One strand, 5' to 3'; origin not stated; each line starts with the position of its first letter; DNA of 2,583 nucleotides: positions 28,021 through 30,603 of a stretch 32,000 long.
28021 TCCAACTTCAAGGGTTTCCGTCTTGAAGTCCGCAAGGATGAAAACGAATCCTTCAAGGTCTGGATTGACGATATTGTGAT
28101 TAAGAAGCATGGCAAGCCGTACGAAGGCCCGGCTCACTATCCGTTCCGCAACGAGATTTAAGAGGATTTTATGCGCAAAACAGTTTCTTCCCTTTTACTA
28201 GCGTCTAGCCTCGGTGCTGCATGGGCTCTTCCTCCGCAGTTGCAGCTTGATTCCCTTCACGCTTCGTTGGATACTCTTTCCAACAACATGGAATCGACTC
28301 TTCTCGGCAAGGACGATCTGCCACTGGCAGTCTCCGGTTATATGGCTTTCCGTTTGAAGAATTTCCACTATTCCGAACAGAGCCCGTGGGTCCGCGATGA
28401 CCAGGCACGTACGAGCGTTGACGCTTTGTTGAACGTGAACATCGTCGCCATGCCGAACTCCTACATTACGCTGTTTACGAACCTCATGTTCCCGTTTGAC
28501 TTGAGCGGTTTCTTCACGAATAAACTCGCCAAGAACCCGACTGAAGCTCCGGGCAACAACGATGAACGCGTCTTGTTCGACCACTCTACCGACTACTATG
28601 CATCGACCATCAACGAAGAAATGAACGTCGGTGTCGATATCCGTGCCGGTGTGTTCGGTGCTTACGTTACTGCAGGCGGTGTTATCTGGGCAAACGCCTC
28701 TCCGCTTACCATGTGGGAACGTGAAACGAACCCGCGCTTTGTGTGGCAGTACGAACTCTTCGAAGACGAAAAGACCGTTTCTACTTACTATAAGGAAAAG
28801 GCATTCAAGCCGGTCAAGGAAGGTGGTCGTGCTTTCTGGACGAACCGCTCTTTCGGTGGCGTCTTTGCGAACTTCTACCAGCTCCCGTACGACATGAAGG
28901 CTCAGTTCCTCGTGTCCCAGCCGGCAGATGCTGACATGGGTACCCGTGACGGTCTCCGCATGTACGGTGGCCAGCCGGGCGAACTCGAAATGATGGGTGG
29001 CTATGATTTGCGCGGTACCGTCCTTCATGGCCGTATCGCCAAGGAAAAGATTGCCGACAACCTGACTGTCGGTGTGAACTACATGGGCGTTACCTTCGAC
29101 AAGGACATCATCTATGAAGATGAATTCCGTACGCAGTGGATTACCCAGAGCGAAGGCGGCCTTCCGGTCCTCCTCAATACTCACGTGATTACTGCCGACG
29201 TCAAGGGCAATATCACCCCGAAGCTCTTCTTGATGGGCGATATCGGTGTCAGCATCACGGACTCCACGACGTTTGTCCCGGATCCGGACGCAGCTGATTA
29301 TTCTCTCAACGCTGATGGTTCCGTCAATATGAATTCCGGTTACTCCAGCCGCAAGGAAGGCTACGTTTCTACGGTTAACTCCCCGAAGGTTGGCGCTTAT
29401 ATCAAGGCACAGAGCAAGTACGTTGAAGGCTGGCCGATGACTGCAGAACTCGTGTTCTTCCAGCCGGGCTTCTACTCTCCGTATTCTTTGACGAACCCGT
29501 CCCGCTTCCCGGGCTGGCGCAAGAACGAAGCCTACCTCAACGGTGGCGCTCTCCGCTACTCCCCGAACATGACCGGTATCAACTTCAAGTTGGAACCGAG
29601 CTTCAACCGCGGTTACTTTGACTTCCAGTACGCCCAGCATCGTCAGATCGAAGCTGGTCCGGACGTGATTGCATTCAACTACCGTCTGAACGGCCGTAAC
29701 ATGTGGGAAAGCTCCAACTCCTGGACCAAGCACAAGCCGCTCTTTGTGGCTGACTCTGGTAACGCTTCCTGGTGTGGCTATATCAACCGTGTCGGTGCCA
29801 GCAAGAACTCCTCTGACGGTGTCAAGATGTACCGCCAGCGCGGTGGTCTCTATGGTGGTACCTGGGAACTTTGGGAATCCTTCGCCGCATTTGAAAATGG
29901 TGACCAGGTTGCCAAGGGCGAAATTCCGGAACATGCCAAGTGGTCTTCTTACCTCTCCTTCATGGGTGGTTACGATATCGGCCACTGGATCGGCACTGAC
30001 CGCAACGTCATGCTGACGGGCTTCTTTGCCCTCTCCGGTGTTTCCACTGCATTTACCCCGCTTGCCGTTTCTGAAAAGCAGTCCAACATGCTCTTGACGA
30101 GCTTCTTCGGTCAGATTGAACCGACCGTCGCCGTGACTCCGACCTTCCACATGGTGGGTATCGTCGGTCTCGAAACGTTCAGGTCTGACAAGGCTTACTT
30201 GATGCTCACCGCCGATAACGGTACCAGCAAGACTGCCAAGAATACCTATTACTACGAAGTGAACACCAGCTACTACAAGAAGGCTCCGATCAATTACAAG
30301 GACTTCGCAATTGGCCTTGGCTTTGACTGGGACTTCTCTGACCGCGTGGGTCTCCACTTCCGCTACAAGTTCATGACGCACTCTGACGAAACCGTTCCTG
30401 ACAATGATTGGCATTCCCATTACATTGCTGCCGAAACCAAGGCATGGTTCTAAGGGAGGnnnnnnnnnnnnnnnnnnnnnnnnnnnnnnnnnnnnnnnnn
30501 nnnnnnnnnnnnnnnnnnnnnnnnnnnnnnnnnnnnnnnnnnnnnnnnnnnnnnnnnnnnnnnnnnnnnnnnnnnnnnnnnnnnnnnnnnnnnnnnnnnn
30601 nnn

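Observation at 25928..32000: GH5 cellulase divergently paired with a codon-biased three-gene module (CBM-like protein plus two giant predicted outer-membrane proteins): a candidate non-Sus glycan capture or uptake system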

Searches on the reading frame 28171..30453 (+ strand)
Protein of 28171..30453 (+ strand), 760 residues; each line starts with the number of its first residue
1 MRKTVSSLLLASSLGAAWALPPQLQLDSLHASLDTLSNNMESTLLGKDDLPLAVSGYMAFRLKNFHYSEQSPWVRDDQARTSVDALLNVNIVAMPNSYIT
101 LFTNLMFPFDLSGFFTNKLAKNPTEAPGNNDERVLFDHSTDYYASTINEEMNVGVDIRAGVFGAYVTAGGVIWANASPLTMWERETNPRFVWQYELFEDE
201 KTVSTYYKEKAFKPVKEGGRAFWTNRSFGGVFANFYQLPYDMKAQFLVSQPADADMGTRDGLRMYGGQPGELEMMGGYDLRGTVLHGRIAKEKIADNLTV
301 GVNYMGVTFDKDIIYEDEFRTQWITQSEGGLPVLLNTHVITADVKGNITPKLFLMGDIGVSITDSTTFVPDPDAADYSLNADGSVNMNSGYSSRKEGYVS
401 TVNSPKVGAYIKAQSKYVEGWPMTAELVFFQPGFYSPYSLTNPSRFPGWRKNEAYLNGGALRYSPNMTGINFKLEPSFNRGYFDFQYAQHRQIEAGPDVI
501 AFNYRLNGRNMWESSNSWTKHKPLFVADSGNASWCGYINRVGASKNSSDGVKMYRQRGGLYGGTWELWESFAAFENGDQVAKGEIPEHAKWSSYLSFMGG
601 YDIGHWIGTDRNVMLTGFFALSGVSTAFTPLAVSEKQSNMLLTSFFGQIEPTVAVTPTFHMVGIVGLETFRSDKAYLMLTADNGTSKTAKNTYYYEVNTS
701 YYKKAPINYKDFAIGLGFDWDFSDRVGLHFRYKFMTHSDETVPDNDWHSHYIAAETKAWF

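Call 7: search_protein_families(library=pfam, proteins=[window:28171-30453:+], max_evalue=1)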
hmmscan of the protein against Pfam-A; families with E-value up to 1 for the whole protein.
window:28171-30453:+ (760 aa): 0 families

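Call 8: find_encoding_contigs(protein=window:28171-30453:+, flank=10000, max_places=6)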
Protein window:28171-30453:+ (760 aa): 7 contigs read that carry it; 6 places shown.
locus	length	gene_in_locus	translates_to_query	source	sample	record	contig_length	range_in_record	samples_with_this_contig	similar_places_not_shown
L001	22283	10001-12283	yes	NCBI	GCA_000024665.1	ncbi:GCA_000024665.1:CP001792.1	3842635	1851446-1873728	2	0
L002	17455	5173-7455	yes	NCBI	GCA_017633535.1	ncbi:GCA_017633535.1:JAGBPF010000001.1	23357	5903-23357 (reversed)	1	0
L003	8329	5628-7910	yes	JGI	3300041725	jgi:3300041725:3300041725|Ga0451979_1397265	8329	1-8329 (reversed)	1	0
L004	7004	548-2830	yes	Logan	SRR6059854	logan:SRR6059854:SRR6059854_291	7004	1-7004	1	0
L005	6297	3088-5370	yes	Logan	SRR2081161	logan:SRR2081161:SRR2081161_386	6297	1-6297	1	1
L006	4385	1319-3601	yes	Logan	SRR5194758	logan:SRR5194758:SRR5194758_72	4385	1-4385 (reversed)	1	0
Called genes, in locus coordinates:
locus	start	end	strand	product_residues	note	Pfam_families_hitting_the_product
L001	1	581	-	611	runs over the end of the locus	-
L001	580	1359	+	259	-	PF04542:Sigma70_r2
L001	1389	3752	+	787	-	PF13860:FlgD_ig (weak)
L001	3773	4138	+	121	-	-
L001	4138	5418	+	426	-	PF01743:PolyA_pol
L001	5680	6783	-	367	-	PF13506:Glyco_transf_21, PF00535:Glycos_transf_2, PF10111:Glyco_tranf_2_2 (faint), PF13641:Glyco_tranf_2_3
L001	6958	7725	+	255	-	PF25084:LbH_EIF2B (faint), PF25087:GMPPB_C, PF00132:Hexapep, PF13720:Acetyltransf_11 (weak)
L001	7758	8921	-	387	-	PF00150:Cellulase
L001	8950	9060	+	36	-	-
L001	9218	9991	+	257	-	PF21582:CBM30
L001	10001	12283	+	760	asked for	-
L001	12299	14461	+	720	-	-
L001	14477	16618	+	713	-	-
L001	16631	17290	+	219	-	-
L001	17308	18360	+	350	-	PF00704:Glyco_hydro_18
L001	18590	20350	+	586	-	PF02927:CelD_N, PF00759:Glyco_hydro_9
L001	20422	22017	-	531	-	PF00425:Chorismate_bind, PF01063:Aminotran_4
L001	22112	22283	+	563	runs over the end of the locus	PF16173:DUF4874, PF16116:DUF4832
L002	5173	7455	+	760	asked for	-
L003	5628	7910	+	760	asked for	-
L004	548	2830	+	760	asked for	-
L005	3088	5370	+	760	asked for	-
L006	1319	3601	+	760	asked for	-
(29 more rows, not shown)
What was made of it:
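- A GT2 glycosyltransferase lies 3 kb upstream (call 8).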

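Call 9: search_protein_families(library=ncbifam, proteins=[window:28171-30453:+], max_evalue=1)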
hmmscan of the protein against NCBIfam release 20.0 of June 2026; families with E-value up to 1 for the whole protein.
window:28171-30453:+ (760 aa): 0 families

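Call 14: list_cluster_members(proteins=[L001:9218-9991:+, L001:10001-12283:+, L001:12299-14461:+, L001:14477-16618:+, L001:16631-17290:+, L001:17308-18360:+, L001:18590-20350:+, L001:7758-8921:-])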
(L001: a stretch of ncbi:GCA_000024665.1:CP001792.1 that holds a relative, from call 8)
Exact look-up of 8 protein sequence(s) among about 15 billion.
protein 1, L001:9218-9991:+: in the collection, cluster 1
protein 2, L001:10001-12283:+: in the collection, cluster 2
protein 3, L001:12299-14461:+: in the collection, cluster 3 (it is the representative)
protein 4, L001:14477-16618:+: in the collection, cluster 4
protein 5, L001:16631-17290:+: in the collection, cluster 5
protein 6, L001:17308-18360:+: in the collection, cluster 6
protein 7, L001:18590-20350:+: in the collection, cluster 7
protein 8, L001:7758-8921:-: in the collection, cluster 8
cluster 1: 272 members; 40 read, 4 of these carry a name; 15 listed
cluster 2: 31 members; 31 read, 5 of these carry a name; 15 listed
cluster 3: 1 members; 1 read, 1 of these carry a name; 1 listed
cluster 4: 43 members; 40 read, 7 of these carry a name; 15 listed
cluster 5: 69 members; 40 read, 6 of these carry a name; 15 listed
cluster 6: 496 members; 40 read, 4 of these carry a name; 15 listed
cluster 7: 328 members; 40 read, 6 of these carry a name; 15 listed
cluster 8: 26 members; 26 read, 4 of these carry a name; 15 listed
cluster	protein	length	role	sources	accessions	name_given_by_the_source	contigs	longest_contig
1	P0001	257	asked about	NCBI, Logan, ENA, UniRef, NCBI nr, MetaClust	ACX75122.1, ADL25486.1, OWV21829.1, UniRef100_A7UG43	cellulose-binding domain protein [Fibrobacter succinogenes subsp. succinogenes S85] | Cellulose-binding domain protein n=2 Tax=Fibrobacteraceae TaxID=204431 RepID=A7UG43_FIBSS | cellulose-binding protein [Fibrobacter succinogenes subsp. succinogenes S85]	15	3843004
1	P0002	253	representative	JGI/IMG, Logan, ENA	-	hypothetical protein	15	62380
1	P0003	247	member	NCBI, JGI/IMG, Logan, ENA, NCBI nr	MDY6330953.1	MAG: sugar-binding protein [Fibrobacter sp.] | hypothetical protein | sugar-binding protein [Fibrobacter sp.]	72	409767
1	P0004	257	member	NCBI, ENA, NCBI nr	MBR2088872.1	MAG: sugar-binding protein [Fibrobacter sp.] | sugar-binding protein [Fibrobacter sp.]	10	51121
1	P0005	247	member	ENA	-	-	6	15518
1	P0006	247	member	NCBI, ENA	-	-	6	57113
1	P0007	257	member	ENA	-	-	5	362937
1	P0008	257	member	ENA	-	-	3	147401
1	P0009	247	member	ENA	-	-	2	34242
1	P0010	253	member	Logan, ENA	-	-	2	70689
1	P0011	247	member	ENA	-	-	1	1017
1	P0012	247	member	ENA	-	-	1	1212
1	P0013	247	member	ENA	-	-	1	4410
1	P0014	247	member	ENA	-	-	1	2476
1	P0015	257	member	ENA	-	-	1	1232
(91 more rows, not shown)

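Call 26: find_homologous_proteins(query=L001:10001-12283:+, max_evalue=0.001)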
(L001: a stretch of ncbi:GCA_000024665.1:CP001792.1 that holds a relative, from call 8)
Query L001:10001-12283:+ (760 aa): 406 proteins with E <= 0.001 among 8000 candidates; the best 120 are listed.
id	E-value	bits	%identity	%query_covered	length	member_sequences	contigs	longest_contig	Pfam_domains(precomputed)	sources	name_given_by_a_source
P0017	0.0e+0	1772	100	100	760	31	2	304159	-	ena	-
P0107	0.0e+0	1584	89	100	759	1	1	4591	-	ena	-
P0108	0.0e+0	1570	87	100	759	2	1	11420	-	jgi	jgi:hypothetical protein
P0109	0.0e+0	1546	86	100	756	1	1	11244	-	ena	-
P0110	0.0e+0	1533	85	100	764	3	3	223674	-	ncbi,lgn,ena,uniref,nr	ncbi:hypothetical protein [Fibrobacter sp. UBA4297]|uniref:hypothetical protein n=1 Tax=Fibrobacter 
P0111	0.0e+0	1523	84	100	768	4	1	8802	-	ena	-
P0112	0.0e+0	1521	85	100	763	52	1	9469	-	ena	-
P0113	0.0e+0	1508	84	100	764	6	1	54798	-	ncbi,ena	-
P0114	0.0e+0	1505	85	100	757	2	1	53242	-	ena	-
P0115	0.0e+0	1470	83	100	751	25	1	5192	-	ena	-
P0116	0.0e+0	1462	82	100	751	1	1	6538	-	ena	-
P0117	0.0e+0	1462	83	100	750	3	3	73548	-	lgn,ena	-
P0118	0.0e+0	1462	82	100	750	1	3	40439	-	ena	-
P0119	0.0e+0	1460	82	100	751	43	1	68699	-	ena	-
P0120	0.0e+0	1458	82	100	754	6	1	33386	-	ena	-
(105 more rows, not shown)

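Call 27: search_solved_structures(query=L001:10001-12283:+, max_evalue=10)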
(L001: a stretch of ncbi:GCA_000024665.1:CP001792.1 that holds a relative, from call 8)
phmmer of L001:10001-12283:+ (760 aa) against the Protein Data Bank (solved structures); distinct sequences matched with E-value up to 10: 0.

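Call 28: search_solved_structures(query=L001:12299-14461:+, max_evalue=10)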
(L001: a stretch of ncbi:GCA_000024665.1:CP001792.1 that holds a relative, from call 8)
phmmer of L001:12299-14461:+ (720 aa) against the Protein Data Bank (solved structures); distinct sequences matched with E-value up to 10: 3.
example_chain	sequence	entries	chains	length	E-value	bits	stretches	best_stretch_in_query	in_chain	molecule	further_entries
5app_A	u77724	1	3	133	0.52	11.8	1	17-75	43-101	General control protein GCN4,GENERAL CONTROL PROTEIN GCN4, OUTER MEMBRANE PROTEIN 100,Gene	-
8umo_J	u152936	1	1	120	1.3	10.6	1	628-665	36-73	Killer cell lectin-like receptor, subfamily D, member 1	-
3pe8_A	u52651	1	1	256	1.9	10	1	12-56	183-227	Enoyl-CoA hydratase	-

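Call 30: find_homologous_proteins(query=L001:12299-14461:+, max_evalue=0.001)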
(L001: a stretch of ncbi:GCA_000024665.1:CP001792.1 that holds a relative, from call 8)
Query L001:12299-14461:+ (720 aa): 686 proteins with E <= 0.001 among 8000 candidates; the best 120 are listed.
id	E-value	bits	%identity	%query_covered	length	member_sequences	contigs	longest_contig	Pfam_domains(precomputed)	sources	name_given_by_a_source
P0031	0.0e+0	1614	100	100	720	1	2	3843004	-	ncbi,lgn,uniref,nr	ncbi:hypothetical protein FSU_2009 [Fibrobacter succinogenes subsp. succinogenes S85]|uniref:Membran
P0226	0.0e+0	1613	100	100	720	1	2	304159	-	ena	-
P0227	0.0e+0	1611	100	100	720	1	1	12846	-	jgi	jgi:hypothetical protein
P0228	0.0e+0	1610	100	100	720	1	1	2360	-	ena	-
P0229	0.0e+0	1609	100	100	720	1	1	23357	-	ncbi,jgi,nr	ncbi:MAG: hypothetical protein J6P15_00065 [Fibrobacter sp.]|nr:hypothetical protein [Fibrobacter sp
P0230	0.0e+0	1609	100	100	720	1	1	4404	-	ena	-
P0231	0.0e+0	1609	100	100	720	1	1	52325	-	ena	-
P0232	0.0e+0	1607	99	100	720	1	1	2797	-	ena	-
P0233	0.0e+0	1605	100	99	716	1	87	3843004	-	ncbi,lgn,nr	ncbi:hypothetical protein [Fibrobacter succinogenes]|nr:hypothetical protein [Fibrobacter succinogen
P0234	0.0e+0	1604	100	99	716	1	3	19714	-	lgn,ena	-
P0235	0.0e+0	1601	100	99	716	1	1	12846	-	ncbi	-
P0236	0.0e+0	1600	100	99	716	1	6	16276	-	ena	-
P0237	0.0e+0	1599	100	99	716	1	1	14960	-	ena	-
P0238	0.0e+0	1599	100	99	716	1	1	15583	-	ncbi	-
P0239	0.0e+0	1599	99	99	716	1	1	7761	-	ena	-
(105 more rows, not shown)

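Call 36: search_protein_representatives(protein=window:28171-30453:+)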
Query: 760 residues. Proteins with E-value up to 0.001 (for the whole library): 89; up to 1e-10: 77; up to 1e-30: 40. The best 89 are listed.
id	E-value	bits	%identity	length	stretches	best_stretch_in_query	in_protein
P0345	7.5e-225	765.0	51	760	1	8-760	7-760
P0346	4.5e-194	663.3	43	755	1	15-760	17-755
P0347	2.7e-185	634.2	83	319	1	275-593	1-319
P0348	2.7e-174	597.9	52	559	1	171-760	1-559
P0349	8.8e-101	354.8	33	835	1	30-760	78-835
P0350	4.6e-96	339.2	80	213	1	1-193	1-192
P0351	2.0e-76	274.2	30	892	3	3-577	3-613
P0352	2.9e-69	250.5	30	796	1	52-759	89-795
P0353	7.6e-68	245.9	31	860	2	26-366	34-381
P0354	1.0e-67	245.4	52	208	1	555-760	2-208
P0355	4.1e-67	243.4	33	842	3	582-760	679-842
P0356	9.0e-66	239.0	76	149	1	614-760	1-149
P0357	2.4e-61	224.4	33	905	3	579-748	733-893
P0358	5.9e-61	223.1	30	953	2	7-316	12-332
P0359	1.4e-57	211.9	77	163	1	235-361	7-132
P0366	2.2e-48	181.5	30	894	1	30-742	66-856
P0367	1.7e-47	178.6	27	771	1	35-760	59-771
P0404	6.4e-18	80.8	26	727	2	339-750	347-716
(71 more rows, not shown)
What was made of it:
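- The family is very narrow: 89 representatives among 1.84 billion proteins (call 36).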

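Call 42: find_related_loci(query=A2, collection=genome_contigs, flank=10000)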
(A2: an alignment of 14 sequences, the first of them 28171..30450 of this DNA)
Query A2 (760 aa) in genome_contigs; peptide patterns used: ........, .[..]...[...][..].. (x = any residue, [..] = any of these).
150 stretches matched a pattern; 134 encode a relative of the query (tblastn E <= 1e-3); the best 80 are kept; 80 distinct loci.
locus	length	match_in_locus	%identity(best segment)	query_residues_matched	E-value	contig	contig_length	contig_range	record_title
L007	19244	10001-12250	83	1-760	0e+0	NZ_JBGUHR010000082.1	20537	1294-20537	MAG: Fibrobacter sp. isolate ruminal_MAG_346 ruminal_MAG_346_contig_0082, whole genome shotgun sequence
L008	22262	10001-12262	82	1-760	0e+0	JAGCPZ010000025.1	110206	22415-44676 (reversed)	MAG: Fibrobacter sp. isolate RGIG10017 Yak_Reticulum-5__c272831, whole genome shotgun sequence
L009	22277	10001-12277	81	1-760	0e+0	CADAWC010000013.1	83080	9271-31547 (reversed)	MAG: Fibrobacter succinogenes isolate RUG13674 genome assembly, contig: RUG13674_asm_13, whole genome shotgun sequence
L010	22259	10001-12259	81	1-760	0e+0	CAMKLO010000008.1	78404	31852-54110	MAG: uncultured Fibrobacter sp. isolate SRR12081298_bin.88_metaWRAP_v1.3_MAG genome assembly, contig: ERZ12289774.280, w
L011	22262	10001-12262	82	1-760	0e+0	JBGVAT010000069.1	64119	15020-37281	MAG: Fibrobacter sp. isolate ruminal_MAG_424 ruminal_MAG_424_contig_0069, whole genome shotgun sequence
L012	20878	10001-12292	81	1-760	0e+0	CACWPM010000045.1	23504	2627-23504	MAG: Fibrobacter succinogenes isolate RUG10790 genome assembly, contig: RUG10790_asm_45, whole genome shotgun sequence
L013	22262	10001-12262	81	1-760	0e+0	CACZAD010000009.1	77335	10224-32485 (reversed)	MAG: Fibrobacter succinogenes isolate RUG12439 genome assembly, contig: RUG12439_asm_9, whole genome shotgun sequence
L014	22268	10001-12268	81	1-760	0e+0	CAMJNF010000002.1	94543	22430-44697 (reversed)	MAG: uncultured Fibrobacter sp. isolate SRR12081293_bin.41_metaWRAP_v1.3_MAG genome assembly, contig: ERZ12289773.185, w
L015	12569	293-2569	79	1-760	0e+0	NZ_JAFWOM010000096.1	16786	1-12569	MAG: Fibrobacter sp. isolate RGIG5926 Sheep_Omasum-1__c602641, whole genome shotgun sequence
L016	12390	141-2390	73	1-760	0e+0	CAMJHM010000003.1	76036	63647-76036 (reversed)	MAG: uncultured Fibrobacter sp. isolate SRR12081299_bin.60_metaWRAP_v1.3_MAG genome assembly, contig: ERZ12289776.295, w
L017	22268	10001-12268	72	1-760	0e+0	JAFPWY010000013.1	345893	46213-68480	MAG: Fibrobacter sp. isolate RGIG1550 Goat_Abomasum-5__c550462, whole genome shotgun sequence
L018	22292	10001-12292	84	1-760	0e+0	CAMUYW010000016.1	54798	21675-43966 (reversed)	MAG TPA_asm: uncultured Fibrobacter sp. isolate SRR8387721_bin.20_metaWRAP_v1.3_MAG genome assembly, contig: ERZ14209545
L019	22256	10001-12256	73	1-760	0e+0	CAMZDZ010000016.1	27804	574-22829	MAG TPA_asm: uncultured Fibrobacter sp. isolate SRR10912533_bin.10_metaWRAP_v1.3_MAG genome assembly, contig: ERZ1421001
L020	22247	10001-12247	73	1-760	0e+0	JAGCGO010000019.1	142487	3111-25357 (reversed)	MAG: Fibrobacter sp. isolate RGIG9772 Yak_Omasum-5__c254988, whole genome shotgun sequence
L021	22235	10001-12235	73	1-760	0e+0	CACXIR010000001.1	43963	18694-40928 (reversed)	MAG: Fibrobacter succinogenes isolate RUG11295 genome assembly, contig: RUG11295_asm_1, whole genome shotgun sequence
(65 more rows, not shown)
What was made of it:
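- Tried and rejected: A narrower alignment worked (call 42).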
